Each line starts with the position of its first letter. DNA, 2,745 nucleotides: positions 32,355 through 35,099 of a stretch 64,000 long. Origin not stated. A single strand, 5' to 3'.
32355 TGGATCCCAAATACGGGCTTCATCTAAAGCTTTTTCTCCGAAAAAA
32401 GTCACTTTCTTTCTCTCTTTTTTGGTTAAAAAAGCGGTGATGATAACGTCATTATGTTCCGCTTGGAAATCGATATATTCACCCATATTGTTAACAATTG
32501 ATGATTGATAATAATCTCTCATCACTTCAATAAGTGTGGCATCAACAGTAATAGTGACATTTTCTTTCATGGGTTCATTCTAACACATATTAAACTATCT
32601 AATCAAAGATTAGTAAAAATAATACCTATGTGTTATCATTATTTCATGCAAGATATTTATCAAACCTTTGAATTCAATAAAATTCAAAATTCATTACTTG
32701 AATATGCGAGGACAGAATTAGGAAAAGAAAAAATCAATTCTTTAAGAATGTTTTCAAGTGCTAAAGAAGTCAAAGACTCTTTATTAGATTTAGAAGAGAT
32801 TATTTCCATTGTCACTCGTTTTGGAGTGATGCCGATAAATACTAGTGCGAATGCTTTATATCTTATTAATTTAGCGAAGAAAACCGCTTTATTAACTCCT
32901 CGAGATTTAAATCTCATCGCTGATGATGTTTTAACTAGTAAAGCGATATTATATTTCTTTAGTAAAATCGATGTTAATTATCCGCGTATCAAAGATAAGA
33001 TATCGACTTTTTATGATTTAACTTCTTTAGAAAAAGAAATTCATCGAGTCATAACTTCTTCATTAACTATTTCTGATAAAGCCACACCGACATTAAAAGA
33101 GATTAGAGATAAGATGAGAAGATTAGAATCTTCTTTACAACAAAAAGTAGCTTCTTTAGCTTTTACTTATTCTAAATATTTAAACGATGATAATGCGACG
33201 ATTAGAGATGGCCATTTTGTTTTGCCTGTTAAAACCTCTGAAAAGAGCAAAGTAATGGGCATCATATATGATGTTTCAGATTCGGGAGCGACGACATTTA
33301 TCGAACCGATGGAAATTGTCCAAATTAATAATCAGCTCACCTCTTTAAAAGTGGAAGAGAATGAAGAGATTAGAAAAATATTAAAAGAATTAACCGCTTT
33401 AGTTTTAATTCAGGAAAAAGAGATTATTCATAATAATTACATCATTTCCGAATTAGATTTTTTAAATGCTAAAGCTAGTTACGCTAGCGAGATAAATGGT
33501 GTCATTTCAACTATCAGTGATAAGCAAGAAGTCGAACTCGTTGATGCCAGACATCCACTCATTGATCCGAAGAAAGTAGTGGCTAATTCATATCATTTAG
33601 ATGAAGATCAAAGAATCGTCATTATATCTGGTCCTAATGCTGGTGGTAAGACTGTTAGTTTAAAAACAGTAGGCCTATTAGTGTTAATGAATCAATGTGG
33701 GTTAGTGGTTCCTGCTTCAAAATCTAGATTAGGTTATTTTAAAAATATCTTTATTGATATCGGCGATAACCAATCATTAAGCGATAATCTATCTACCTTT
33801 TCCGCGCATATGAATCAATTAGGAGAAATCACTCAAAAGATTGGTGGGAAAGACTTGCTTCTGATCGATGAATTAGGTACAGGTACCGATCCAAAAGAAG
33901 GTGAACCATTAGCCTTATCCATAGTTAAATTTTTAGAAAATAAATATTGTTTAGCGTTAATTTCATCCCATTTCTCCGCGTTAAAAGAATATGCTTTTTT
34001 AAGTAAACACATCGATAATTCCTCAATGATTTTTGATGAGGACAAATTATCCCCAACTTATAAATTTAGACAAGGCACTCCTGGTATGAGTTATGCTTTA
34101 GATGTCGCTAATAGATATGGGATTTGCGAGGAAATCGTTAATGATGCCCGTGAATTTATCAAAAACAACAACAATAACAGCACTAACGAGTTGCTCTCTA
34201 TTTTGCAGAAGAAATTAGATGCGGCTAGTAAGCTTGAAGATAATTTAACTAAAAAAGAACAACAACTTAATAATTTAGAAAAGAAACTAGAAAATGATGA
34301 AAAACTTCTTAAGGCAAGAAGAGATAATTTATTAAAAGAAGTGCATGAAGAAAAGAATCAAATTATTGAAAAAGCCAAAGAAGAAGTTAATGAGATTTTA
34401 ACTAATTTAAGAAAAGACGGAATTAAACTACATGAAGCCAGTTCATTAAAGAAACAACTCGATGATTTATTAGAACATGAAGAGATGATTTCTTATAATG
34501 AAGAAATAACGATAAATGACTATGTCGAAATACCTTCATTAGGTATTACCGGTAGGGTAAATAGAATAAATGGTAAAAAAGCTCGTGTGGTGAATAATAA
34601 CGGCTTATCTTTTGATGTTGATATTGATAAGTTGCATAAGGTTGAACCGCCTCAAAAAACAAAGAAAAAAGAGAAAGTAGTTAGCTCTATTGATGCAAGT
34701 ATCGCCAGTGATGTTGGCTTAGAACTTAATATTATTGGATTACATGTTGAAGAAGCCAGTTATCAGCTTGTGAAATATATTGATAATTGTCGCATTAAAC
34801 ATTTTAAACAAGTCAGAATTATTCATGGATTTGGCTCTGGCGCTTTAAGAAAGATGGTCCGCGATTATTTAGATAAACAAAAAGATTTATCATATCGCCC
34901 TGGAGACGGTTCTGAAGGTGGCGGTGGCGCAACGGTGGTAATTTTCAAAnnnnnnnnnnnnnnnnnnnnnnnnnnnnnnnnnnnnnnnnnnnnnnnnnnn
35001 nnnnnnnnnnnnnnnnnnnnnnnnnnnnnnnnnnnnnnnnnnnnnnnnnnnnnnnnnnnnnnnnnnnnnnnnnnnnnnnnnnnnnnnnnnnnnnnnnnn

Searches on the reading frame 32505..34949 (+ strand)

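Call 68: search_protein_families(library=pfam, proteins=[window:32505-34949:+], max_evalue=0.00001)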
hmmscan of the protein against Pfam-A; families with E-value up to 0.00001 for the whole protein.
window:32505-34949:+ (815 aa): 2 families
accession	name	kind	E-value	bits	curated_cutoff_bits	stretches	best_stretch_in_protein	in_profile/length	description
PF00488.27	MutS_V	-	7.9e-35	121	30.2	1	372-553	1-185/188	MutS domain V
PF01713.27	Smr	-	2.1e-19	69.9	25.7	1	741-815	1-77/77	Smr domain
